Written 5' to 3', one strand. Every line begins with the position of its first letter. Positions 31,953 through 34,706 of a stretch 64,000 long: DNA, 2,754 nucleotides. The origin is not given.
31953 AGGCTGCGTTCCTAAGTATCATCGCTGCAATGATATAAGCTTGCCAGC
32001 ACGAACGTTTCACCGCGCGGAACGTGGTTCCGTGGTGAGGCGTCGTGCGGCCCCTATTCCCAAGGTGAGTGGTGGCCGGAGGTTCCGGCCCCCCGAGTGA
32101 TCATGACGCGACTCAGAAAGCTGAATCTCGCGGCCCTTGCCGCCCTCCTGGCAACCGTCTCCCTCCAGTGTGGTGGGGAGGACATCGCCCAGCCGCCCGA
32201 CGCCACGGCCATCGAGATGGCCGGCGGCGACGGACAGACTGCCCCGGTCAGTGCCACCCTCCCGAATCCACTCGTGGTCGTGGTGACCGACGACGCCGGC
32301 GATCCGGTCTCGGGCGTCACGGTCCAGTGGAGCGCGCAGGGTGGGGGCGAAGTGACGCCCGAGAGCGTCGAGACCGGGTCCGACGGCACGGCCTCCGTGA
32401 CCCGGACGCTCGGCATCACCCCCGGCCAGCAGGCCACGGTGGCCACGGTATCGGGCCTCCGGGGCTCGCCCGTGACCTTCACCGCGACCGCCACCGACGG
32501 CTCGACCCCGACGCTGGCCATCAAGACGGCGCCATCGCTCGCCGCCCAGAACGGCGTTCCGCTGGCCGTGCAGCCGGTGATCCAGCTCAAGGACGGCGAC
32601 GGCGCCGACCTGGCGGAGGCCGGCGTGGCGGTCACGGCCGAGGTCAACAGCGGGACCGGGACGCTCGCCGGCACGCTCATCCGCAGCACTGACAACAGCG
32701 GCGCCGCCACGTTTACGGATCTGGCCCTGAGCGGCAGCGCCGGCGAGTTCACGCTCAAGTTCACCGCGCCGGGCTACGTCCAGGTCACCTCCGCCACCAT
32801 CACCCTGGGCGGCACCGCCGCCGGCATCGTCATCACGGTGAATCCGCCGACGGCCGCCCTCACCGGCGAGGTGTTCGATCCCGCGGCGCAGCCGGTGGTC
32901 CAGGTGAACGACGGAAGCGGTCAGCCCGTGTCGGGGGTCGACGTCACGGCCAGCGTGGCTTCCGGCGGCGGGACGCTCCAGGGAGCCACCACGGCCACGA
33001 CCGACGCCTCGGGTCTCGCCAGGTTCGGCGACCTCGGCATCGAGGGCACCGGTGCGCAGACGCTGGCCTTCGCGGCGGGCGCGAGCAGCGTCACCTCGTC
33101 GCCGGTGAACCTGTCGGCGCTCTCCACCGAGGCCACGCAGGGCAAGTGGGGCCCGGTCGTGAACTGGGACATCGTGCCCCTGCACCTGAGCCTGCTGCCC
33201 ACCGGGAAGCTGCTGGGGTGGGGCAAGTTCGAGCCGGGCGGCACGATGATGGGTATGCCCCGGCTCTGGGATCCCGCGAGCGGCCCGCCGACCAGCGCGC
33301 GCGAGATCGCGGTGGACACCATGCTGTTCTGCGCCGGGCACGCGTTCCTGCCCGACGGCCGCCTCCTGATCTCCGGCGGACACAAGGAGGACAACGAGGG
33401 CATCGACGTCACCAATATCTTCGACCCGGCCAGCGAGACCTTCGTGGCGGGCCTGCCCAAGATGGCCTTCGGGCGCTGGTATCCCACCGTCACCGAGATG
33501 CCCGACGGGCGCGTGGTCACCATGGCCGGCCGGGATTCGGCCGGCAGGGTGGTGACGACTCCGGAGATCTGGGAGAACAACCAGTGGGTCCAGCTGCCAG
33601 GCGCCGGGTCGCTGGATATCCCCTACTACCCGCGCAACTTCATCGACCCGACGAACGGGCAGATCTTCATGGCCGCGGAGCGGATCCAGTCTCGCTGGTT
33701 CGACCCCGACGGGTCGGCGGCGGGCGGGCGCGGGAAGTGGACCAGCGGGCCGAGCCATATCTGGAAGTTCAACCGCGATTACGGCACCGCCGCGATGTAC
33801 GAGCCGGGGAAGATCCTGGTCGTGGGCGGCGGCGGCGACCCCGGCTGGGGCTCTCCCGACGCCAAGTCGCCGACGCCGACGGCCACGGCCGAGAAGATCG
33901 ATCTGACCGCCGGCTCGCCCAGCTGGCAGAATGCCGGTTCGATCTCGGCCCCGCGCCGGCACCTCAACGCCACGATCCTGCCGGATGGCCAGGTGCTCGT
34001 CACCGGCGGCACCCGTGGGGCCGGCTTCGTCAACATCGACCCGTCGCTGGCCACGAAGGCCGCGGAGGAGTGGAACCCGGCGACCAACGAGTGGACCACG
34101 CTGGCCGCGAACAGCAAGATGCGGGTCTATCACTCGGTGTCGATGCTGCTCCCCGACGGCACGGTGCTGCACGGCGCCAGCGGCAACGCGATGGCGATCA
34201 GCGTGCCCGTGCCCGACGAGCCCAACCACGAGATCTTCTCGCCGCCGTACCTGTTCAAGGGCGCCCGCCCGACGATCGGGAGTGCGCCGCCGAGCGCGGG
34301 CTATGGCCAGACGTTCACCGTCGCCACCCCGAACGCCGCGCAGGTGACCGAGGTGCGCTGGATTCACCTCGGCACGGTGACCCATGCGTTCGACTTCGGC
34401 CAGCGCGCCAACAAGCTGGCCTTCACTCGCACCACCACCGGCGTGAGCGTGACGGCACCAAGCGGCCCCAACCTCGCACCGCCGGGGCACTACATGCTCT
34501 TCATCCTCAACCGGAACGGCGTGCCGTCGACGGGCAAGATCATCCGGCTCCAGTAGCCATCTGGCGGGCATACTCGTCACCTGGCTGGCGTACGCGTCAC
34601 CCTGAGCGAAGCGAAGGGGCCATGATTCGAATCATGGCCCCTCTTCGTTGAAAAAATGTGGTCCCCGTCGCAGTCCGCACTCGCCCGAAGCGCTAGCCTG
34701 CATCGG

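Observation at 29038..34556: Tandem lipoprotein paralogs: extendable Ig-like stalks carrying a complete copper-radical-oxidase domain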

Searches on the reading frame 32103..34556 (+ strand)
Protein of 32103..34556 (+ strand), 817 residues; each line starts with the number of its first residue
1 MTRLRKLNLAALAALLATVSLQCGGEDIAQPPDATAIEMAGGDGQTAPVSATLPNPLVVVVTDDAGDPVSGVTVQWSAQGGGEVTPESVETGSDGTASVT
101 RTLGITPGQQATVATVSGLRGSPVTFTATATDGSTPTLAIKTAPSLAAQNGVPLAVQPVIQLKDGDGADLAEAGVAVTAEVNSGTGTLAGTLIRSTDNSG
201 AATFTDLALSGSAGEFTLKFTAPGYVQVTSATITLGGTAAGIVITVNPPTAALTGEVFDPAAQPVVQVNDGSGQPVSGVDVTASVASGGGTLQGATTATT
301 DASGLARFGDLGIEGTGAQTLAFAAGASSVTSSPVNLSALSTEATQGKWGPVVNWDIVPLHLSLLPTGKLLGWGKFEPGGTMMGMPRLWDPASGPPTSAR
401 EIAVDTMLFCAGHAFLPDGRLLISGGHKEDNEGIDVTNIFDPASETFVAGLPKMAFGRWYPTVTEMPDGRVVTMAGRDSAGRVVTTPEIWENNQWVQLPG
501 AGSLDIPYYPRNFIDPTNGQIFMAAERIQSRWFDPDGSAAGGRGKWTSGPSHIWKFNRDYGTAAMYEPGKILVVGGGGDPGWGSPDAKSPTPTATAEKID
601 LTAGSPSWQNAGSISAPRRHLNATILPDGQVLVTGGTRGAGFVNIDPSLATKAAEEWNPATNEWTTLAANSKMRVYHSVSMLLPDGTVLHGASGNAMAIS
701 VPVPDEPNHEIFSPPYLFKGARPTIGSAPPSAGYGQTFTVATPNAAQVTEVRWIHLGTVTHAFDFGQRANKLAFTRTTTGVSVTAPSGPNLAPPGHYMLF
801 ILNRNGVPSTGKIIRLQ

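Call 3: search_protein_families(library=pfam, proteins=[window:32103-34556:+], max_evalue=0.01)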
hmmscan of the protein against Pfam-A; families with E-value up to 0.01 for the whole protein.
window:32103-34556:+ (817 aa): 10 families
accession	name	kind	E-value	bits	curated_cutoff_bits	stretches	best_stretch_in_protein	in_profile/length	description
PF09118.17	GO-like_E_set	-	8e-26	90.7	25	1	722-815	1-99/100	Galactose oxidase-like, Early set domain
PF02369.22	Big_1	-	2.7e-15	56.7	34.9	2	55-127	19-91/93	Bacterial Ig-like domain (group 1)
PF13964.12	Kelch_6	-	2.6e-11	43.5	25.3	1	619-668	2-44/50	Kelch motif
PF07250.17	Glyoxal_oxid_N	-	4.9e-11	42.8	37.5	1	398-480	57-139/243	Glyoxal oxidase N-terminus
PF13620.12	CarboxypepD_reg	-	1.3e-09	38.7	32.3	2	267-339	5-71/82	Carboxypeptidase regulatory-like domain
PF07646.21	Kelch_2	-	2.9e-08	33.7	21.3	0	619-668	2-45/48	Kelch motif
PF17789.7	MG4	-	1.2e-07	32.3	24.7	0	266-308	20-58/95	Macroglobulin domain MG4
PF01344.31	Kelch_1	-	8.9e-07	28.8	20.1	0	623-668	6-43/46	Kelch motif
PF11974.14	bMG3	-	7.4e-05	23.1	34.9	0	272-320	24-68/103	Bacterial alpha-2-macroglobulin MG3 domain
PF24025.1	Ig_DR_A0283-like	-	0.0022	18.7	27.1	0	265-309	10-51/102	DR_A0283-like, Ig-like domain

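Call 4: search_protein_families(library=ncbifam, proteins=[window:32103-34556:+], max_evalue=0.01)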
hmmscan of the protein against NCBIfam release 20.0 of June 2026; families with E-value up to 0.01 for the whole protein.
window:32103-34556:+ (817 aa): 1 family
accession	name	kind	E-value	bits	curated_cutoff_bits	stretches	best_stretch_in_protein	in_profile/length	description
NF052501.1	RdCuOxGlxASco2837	equivalog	4.2e-67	226.8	800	3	570-816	405-644/645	radical copper oxidase GlxA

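Call 9: find_encoding_contigs(protein=window:32103-34556:+, flank=10000, max_places=6)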
Protein window:32103-34556:+ (817 aa): no gene with exactly this product is on record in the collection.

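Call 10: find_homologous_proteins(query=window:32103-34556:+, max_evalue=1e-10)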
Query window:32103-34556:+ (817 aa): 1366 proteins with E <= 1e-10 among 8000 candidates; the best 120 are listed.
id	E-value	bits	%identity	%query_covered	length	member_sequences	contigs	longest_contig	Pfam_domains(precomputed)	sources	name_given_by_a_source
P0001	0.0e+0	1806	100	100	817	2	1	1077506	PF07646.22,PF17789.8,PF07250.18,PF02369.23,PF09118.18,PF01344.32,PF13620.13,PF26198.1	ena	-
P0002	0.0e+0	1505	81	100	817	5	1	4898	PF17789.8,PF07250.18,PF02369.23,PF09118.18,PF13620.13,PF26198.1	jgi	jgi:hypothetical protein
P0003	0.0e+0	1504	81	100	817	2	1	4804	PF07646.22,PF17789.8,PF07250.18,PF02369.23,PF09118.18,PF13620.13,PF26198.1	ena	-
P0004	0.0e+0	1501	83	100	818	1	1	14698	PF07646.22,PF17789.8,PF07250.18,PF02369.23,PF09118.18,PF01344.32,PF13620.13,PF26198.1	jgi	jgi:hypothetical protein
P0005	0.0e+0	1490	81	100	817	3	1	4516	PF17789.8,PF07250.18,PF02369.23,PF09118.18,PF01344.32,PF13620.13,PF26198.1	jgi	jgi:galactose oxidase-like protein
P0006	0.0e+0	1487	81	100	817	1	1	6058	PF17789.8,PF07250.18,PF02369.23,PF09118.18,PF01344.32,PF13620.13,PF26198.1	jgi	jgi:hypothetical protein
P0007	0.0e+0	1486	81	100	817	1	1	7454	PF17789.8,PF07250.18,PF02369.23,PF09118.18,PF01344.32,PF13620.13,PF26198.1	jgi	jgi:hypothetical protein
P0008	0.0e+0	1486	81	100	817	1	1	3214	PF17789.8,PF07250.18,PF02369.23,PF09118.18,PF01344.32,PF13620.13,PF26198.1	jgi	jgi:hypothetical protein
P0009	0.0e+0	1484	81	100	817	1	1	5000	PF17789.8,PF07250.18,PF02369.23,PF09118.18,PF01344.32,PF13620.13,PF26198.1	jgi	jgi:hypothetical protein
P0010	0.0e+0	1483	81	100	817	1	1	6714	PF17789.8,PF07250.18,PF02369.23,PF09118.18,PF01344.32,PF13620.13,PF26198.1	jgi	jgi:hypothetical protein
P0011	0.0e+0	1483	81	100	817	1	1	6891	PF17789.8,PF07250.18,PF02369.23,PF09118.18,PF01344.32,PF13620.13,PF26198.1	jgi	jgi:hypothetical protein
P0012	0.0e+0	1482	80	100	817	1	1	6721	PF17789.8,PF07250.18,PF02369.23,PF09118.18,PF01344.32,PF13620.13,PF26198.1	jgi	jgi:hypothetical protein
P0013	0.0e+0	1482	80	100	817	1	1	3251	PF17789.8,PF07250.18,PF02369.23,PF09118.18,PF01344.32,PF13620.13,PF26198.1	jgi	jgi:hypothetical protein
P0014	0.0e+0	1482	81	100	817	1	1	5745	PF17789.8,PF07250.18,PF02369.23,PF09118.18,PF01344.32,PF13620.13,PF26198.1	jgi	jgi:hypothetical protein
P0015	0.0e+0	1481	80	100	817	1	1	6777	PF17789.8,PF07250.18,PF02369.23,PF09118.18,PF01344.32,PF13620.13,PF26198.1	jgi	jgi:hypothetical protein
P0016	0.0e+0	1479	82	100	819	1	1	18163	PF07646.22,PF17789.8,PF07250.18,PF02369.23,PF09118.18,PF01344.32,PF13620.13,PF26198.1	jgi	jgi:hypothetical protein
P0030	0.0e+0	1362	71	84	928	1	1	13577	PF17789.8,PF07250.18,PF02369.23,PF09118.18,PF24025.2,PF13620.13,PF26198.1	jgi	jgi:galactose oxidase-like protein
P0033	0.0e+0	1342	71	84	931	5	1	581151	PF17789.8,PF07250.18,PF02369.23,PF09118.18,PF01344.32,PF13620.13,PF26198.1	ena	-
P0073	0.0e+0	1204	67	100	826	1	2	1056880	PF07646.22,PF17789.8,PF07250.18,PF02369.23,PF09118.18,PF01344.32,PF13620.13,PF26198.1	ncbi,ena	-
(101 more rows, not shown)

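Call 12: find_encoding_contigs(protein=P0033, flank=10000, max_places=3)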
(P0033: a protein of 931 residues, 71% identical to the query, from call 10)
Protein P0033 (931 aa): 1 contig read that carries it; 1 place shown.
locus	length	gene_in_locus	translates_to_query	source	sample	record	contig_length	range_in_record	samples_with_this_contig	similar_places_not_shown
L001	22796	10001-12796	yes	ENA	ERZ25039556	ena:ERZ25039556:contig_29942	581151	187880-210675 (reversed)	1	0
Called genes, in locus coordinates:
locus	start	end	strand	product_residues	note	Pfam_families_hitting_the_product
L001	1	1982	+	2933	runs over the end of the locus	PF20220:ABC_toxin_N, PF18413:Neuraminidase, PF18276:TcA_TcB_BD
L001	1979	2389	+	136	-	PF01909:NTP_transf_2, PF18765:Polbeta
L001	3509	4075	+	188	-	PF13683:rve_3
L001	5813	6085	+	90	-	PF02371:Transposase_20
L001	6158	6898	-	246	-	PF13276:HTH_21, PF00665:rve, PF13683:rve_3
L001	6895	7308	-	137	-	PF01527:HTH_Tnp_1, PF13384:HTH_23 (weak)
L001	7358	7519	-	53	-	-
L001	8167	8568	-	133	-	PF13683:rve_3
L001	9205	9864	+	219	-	-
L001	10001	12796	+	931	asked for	PF02369:Big_1 (weak), PF26198:Ig_SMCHD1_6th (faint), PF13620:CarboxypepD_reg (faint), PF17789:MG4 (faint), PF01344:Kelch_1 (faint), PF07250:Glyoxal_oxid_N, PF09118:GO-like_E_set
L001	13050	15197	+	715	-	PF02369:Big_1, PF17789:MG4 (faint), PF07646:Kelch_2 (faint), PF01344:Kelch_1 (faint), PF07250:Glyoxal_oxid_N, PF09118:GO-like_E_set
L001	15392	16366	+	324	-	PF08450:SGL (faint)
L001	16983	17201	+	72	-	PF01738:DLH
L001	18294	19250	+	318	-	PF26549:Tricorn_N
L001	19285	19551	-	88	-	-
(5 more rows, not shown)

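Call 13: find_encoding_contigs(protein=P0073, flank=10000, max_places=3)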
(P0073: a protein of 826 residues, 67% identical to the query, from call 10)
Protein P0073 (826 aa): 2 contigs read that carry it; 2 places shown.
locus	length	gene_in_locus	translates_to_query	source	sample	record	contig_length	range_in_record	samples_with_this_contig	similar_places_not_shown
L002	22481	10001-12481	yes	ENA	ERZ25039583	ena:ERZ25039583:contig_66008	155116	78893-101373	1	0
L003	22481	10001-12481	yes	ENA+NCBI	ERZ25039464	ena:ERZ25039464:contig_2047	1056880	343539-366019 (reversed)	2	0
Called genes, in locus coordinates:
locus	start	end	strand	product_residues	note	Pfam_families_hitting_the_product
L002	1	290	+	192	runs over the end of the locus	-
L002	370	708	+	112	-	-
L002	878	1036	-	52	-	-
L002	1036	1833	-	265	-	PF13793:Pribosyltran_N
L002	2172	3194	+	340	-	PF18911:PKD_4, PF00801:PKD, PF22352:K319L-like_PKD (weak), PF00801:PKD (weak), PF18911:PKD_4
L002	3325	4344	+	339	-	PF00801:PKD, PF18911:PKD_4, PF00801:PKD, PF18911:PKD_4, PF22352:K319L-like_PKD (weak)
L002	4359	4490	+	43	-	-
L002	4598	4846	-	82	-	-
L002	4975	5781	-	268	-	-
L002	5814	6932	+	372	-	PF13641:Glyco_tranf_2_3, PF00535:Glycos_transf_2, PF10111:Glyco_tranf_2_2 (weak), PF13506:Glyco_transf_21 (weak), PF13632:Glyco_trans_2_3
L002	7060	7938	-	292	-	PF13469:Sulfotransfer_3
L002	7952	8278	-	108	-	PF00534:Glycos_transf_1, PF13692:Glyco_trans_1_4, PF20706:GT4-conflict (weak)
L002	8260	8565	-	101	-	PF00534:Glycos_transf_1, PF13692:Glyco_trans_1_4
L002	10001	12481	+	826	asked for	PF02369:Big_1, PF26198:Ig_SMCHD1_6th (faint), PF13620:CarboxypepD_reg (faint), PF17789:MG4 (faint), PF02369:Big_1 (weak), PF07250:Glyoxal_oxid_N, PF01344:Kelch_1 (faint), PF09118:GO-like_E_set, +1 more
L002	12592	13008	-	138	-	-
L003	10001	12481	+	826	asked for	PF02369:Big_1, PF26198:Ig_SMCHD1_6th (faint), PF13620:CarboxypepD_reg (faint), PF17789:MG4 (faint), PF02369:Big_1 (weak), PF07250:Glyoxal_oxid_N, PF01344:Kelch_1 (faint), PF09118:GO-like_E_set, +1 more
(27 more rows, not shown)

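Call 16: find_encoding_contigs(protein=P0001, flank=10000, max_places=3)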
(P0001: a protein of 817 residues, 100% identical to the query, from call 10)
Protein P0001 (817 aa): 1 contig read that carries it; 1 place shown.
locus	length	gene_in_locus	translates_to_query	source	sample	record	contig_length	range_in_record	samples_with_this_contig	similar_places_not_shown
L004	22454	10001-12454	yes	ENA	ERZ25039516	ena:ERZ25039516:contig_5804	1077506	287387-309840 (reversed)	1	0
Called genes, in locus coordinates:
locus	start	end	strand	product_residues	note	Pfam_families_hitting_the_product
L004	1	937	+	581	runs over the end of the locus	PF01590:GAF, PF13185:GAF_2, PF13492:GAF_3, PF13185:GAF_2, PF01590:GAF, PF13492:GAF_3, PF07730:HisKA_3, PF02518:HATPase_c, +1 more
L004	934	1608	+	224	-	PF00072:Response_reg, PF00196:GerE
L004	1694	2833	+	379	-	PF00070:Pyr_redox (faint), PF00743:FMO-like, PF01134:GIDA (faint), PF01266:DAO (weak), PF07992:Pyr_redox_2, PF13450:NAD_binding_8 (weak), PF13738:Pyr_redox_3, PF13434:Lys_Orn_oxgnase, +5 more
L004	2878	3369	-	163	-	-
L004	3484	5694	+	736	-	PF01804:Penicil_amidase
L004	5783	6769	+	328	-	PF02195:ParB_N (faint)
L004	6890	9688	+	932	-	PF26198:Ig_SMCHD1_6th (faint), PF02369:Big_1, PF13620:CarboxypepD_reg (faint), PF01344:Kelch_1 (faint), PF07250:Glyoxal_oxid_N, PF09118:GO-like_E_set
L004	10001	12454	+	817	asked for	PF02369:Big_1, PF17789:MG4 (faint), PF26198:Ig_SMCHD1_6th (faint), PF13620:CarboxypepD_reg (faint), PF07250:Glyoxal_oxid_N, PF01344:Kelch_1 (faint), PF07646:Kelch_2 (faint), PF09118:GO-like_E_set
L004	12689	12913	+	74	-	-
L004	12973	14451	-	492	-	PF14356:DUF4403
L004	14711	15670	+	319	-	PF08450:SGL (weak)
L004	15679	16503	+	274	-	PF02129:Peptidase_S15 (weak), PF01738:DLH, PF00561:Abhydrolase_1, PF08840:BAAT_C (faint)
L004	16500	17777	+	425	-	-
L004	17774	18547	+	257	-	PF26549:Tricorn_N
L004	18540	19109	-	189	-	PF00440:TetR_N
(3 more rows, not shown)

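Call 30: find_encoding_contigs(protein=P0016, flank=10000, max_places=2)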
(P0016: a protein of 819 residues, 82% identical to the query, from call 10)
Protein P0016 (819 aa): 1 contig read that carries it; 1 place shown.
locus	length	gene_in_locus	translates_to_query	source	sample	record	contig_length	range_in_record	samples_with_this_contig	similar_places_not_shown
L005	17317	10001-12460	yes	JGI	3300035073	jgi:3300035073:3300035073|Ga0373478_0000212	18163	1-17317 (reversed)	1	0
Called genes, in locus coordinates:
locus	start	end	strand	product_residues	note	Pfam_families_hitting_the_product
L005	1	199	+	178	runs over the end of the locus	-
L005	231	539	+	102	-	PF06906:DUF1272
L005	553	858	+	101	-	PF07978:NIPSNAP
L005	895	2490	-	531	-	PF01425:Amidase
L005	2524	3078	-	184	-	PF00583:Acetyltransf_1, PF13508:Acetyltransf_7, PF13673:Acetyltransf_10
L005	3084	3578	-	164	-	-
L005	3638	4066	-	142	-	-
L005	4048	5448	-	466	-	PF26549:Tricorn_N (weak), PF26550:Tricorn_2nd, PF26549:Tricorn_N, PF07676:PD40 (weak)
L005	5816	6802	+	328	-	PF02195:ParB_N (faint)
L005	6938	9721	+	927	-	PF02369:Big_1 (weak), PF17789:MG4 (faint), PF26198:Ig_SMCHD1_6th (faint), PF13620:CarboxypepD_reg (faint), PF07250:Glyoxal_oxid_N (weak), PF07646:Kelch_2 (faint), PF07250:Glyoxal_oxid_N, PF09118:GO-like_E_set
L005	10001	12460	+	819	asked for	PF17789:MG4 (faint), PF26198:Ig_SMCHD1_6th (faint), PF02369:Big_1, PF13620:CarboxypepD_reg (faint), PF07250:Glyoxal_oxid_N (weak), PF01344:Kelch_1 (faint), PF07250:Glyoxal_oxid_N, PF09118:GO-like_E_set, +1 more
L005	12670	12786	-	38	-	-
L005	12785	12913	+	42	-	-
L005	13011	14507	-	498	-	PF14356:DUF4403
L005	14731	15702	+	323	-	PF08450:SGL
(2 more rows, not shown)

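Call 31: find_encoding_contigs(protein=P0004, flank=10000, max_places=2)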
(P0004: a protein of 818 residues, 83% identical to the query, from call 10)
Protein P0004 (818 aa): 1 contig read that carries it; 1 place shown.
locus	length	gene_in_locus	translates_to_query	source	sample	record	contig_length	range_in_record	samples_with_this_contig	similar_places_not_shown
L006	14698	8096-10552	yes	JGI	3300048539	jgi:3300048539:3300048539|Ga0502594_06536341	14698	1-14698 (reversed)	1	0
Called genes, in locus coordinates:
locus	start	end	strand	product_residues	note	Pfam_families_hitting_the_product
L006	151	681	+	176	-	PF14534:DUF4440, PF12680:SnoaL_2 (weak)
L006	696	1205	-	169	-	PF11158:DUF2938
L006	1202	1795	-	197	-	PF01872:RibD_C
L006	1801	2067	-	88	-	PF07311:Dodecin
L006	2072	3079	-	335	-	PF24681:Kelch_KLHDC2_KLHL20_DRC7, PF24981:Beta-prop_ATRN-LZTR1 (weak), PF13415:Beta-prop_FBX42, PF24681:Kelch_KLHDC2_KLHL20_DRC7, PF13415:Beta-prop_FBX42 (weak), PF24681:Kelch_KLHDC2_KLHL20_DRC7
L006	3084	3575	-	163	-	PF14534:DUF4440 (faint)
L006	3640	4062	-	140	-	PF08818:DUF1801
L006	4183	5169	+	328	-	PF02195:ParB_N (faint)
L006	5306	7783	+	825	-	PF02369:Big_1, PF26198:Ig_SMCHD1_6th (faint), PF13620:CarboxypepD_reg (faint), PF17789:MG4 (faint), PF07250:Glyoxal_oxid_N, PF01344:Kelch_1 (faint), PF07250:Glyoxal_oxid_N, PF09118:GO-like_E_set, +1 more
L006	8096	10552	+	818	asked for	PF02369:Big_1, PF17789:MG4 (faint), PF26198:Ig_SMCHD1_6th (faint), PF13620:CarboxypepD_reg (faint), PF07250:Glyoxal_oxid_N, PF01344:Kelch_1 (faint), PF07646:Kelch_2 (faint), PF09118:GO-like_E_set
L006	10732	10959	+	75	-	-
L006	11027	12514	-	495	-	PF14356:DUF4403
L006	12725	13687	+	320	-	PF08450:SGL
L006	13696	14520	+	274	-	PF12740:PETase (weak), PF02129:Peptidase_S15 (weak), PF01738:DLH, PF00561:Abhydrolase_1 (weak), PF08840:BAAT_C (faint)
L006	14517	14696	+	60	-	?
